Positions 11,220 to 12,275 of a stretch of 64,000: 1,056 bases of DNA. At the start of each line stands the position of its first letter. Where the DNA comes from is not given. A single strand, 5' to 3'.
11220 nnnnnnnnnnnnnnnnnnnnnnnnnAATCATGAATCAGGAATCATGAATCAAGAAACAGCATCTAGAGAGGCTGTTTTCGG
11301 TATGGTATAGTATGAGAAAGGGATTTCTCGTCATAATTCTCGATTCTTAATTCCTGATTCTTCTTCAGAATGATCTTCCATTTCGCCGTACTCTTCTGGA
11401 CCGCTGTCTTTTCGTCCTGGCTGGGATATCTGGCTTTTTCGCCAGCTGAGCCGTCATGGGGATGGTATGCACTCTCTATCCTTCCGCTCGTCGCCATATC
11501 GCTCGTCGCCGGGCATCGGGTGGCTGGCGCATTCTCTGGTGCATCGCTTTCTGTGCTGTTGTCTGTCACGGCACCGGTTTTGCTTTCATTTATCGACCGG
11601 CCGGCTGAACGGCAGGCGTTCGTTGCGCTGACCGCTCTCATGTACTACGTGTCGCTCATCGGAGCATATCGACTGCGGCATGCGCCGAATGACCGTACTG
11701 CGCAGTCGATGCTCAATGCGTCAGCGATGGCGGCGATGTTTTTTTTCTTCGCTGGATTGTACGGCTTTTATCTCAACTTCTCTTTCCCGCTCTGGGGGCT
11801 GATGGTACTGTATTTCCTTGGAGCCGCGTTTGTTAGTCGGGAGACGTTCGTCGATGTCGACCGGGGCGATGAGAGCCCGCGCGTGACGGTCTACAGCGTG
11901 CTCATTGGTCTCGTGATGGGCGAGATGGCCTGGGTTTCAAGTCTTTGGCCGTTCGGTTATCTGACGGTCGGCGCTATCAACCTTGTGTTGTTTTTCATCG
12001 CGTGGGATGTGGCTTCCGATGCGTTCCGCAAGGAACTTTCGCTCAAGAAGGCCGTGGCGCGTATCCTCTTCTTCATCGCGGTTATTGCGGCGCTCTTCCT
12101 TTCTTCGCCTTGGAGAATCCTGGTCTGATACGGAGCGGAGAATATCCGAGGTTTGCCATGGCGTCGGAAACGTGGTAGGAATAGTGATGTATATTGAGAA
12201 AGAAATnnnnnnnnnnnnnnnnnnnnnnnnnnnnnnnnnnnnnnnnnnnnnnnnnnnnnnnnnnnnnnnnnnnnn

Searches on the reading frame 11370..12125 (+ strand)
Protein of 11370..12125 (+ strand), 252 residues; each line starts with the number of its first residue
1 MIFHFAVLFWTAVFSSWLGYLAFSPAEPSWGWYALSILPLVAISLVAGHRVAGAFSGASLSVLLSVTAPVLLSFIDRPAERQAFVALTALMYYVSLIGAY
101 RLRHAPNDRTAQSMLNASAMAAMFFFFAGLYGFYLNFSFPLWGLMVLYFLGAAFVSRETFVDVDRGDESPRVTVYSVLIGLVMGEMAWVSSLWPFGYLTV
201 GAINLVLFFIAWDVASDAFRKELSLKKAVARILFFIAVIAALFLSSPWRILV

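Call 32: search_protein_families(library=pfam, proteins=[window:11370-12125:+], max_evalue=0.00001)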
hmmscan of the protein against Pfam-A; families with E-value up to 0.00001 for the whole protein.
window:11370-12125:+ (252 aa): 1 family
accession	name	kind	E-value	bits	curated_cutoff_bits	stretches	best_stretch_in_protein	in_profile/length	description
PF18900.5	DUF5656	-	1.4e-07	31.6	23.3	1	60-242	61-237/242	Protein of unknown function (DUF5656)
